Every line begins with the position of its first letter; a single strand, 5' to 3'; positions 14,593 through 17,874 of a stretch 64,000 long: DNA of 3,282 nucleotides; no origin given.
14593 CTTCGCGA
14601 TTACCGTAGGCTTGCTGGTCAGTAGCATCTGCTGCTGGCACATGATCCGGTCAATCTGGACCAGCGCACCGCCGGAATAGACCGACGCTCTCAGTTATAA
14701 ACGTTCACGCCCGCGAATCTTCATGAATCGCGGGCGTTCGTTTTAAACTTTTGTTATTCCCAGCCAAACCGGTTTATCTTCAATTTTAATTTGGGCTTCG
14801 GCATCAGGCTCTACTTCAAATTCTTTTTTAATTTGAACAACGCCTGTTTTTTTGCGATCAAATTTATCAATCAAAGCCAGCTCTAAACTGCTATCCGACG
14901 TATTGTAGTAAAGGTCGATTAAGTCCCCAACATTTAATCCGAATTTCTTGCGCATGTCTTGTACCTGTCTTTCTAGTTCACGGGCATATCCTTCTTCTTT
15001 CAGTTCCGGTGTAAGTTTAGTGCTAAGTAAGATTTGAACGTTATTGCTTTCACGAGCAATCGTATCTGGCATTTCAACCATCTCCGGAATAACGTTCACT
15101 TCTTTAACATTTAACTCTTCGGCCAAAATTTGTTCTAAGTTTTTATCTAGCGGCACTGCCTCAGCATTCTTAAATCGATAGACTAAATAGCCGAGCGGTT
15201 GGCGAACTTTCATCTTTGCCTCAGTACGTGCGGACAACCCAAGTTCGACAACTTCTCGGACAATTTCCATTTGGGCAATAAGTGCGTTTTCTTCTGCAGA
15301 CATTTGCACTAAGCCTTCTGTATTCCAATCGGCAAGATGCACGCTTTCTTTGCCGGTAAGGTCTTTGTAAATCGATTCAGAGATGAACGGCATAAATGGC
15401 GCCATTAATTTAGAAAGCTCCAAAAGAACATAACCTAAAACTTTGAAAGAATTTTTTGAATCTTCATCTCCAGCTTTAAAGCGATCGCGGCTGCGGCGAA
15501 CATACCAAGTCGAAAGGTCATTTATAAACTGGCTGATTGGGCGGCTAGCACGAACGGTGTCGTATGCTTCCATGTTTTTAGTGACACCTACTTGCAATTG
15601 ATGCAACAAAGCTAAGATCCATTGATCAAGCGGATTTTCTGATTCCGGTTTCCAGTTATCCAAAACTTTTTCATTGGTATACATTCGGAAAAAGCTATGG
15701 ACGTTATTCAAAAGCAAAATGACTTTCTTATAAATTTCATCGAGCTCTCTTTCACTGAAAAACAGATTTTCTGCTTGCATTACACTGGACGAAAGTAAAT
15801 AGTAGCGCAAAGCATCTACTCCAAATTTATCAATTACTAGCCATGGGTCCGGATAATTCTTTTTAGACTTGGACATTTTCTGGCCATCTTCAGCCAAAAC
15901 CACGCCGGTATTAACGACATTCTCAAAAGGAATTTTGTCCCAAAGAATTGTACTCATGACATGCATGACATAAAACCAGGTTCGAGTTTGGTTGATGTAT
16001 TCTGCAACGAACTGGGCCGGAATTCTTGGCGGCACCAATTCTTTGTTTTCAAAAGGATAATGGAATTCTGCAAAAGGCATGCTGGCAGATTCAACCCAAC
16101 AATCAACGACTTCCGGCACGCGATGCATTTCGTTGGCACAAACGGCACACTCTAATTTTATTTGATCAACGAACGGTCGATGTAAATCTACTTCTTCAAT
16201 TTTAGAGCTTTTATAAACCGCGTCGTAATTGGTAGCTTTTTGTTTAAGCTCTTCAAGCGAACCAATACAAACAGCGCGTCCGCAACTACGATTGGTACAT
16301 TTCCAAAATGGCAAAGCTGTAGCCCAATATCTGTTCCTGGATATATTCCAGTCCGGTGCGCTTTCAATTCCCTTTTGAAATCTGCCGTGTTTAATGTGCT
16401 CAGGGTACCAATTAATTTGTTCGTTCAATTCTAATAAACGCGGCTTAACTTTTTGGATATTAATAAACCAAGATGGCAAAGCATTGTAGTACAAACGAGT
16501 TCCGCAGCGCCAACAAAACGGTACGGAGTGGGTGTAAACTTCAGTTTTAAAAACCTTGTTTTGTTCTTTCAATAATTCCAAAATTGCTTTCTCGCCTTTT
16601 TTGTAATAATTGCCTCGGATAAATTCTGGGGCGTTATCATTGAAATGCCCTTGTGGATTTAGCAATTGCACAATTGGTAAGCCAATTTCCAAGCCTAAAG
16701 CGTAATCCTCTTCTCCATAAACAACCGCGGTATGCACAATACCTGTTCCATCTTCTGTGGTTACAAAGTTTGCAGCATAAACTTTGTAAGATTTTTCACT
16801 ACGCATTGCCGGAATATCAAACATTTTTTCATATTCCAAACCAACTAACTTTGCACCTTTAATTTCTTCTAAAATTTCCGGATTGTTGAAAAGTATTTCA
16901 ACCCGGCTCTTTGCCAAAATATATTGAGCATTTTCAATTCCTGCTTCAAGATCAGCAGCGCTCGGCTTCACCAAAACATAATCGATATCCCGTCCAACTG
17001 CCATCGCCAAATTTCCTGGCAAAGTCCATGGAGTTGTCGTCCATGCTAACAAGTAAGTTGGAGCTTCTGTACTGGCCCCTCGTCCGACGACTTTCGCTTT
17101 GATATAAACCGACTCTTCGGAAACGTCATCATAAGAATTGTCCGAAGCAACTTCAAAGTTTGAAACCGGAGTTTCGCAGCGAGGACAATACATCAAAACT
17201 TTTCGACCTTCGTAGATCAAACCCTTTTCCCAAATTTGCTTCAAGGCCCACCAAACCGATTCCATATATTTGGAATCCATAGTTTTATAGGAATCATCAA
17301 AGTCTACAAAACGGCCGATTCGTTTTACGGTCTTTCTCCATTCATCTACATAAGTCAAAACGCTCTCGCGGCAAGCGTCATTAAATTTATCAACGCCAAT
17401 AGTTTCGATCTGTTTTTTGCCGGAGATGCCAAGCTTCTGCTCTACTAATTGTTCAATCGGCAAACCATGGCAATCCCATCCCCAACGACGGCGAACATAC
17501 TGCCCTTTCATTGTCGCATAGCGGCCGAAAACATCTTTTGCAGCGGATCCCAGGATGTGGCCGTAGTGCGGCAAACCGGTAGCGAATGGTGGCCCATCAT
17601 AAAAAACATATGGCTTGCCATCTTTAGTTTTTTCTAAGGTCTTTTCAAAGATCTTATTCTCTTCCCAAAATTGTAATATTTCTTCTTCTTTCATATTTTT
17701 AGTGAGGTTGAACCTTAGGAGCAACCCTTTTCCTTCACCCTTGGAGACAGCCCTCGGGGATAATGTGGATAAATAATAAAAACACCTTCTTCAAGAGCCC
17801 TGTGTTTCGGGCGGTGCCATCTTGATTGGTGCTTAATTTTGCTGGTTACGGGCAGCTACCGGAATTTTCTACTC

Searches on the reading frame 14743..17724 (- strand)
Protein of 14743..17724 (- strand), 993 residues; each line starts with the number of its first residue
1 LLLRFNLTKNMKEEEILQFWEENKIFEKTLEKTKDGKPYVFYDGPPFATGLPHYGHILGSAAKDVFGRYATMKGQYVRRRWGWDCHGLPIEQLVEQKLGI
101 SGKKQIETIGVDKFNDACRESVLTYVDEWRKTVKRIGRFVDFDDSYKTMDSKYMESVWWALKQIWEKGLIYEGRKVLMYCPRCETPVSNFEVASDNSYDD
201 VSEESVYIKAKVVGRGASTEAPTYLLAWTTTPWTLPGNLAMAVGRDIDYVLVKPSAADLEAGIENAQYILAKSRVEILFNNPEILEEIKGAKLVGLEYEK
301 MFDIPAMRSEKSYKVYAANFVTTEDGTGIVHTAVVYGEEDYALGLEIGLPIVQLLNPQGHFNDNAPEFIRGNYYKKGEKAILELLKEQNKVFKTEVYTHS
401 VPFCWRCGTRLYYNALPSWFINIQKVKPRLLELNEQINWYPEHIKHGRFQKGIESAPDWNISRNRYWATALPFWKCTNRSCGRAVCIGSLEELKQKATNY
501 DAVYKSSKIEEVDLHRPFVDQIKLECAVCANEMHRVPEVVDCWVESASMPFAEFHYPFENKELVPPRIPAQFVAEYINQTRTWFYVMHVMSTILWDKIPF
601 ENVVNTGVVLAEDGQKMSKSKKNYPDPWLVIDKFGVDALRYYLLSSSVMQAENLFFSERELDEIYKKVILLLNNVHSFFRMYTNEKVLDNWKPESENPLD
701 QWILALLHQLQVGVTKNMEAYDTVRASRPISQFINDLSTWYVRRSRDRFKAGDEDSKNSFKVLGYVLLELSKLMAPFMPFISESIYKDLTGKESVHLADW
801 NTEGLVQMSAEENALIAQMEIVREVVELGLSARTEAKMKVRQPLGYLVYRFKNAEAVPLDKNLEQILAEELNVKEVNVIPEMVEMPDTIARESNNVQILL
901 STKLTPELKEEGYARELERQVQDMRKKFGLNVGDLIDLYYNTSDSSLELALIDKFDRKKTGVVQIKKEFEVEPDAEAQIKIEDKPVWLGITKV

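Call 80: search_protein_families(library=pfam, proteins=[window:14743-17724:-], max_evalue=0.00001)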
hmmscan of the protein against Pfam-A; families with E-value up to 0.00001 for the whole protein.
window:14743-17724:- (993 aa): 4 families
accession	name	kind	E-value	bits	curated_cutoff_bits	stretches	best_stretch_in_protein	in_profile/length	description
PF00133.28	tRNA-synt_1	-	9e-130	433.6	22.7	1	16-654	2-413/414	tRNA synthetases class I (I, L, M and V)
PF08264.19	Anticodon_1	-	6.3e-32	110.9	25.1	1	700-844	1-144/148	Anticodon-binding domain of tRNA ligase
PF09334.17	tRNA-synt_1g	-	2.9e-17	63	20.1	2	46-187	8-130/391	tRNA synthetases class I (M)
PF19302.4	DUF5915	-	1.7e-15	57.5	27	1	868-992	72-194/195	Domain of unknown function (DUF5915)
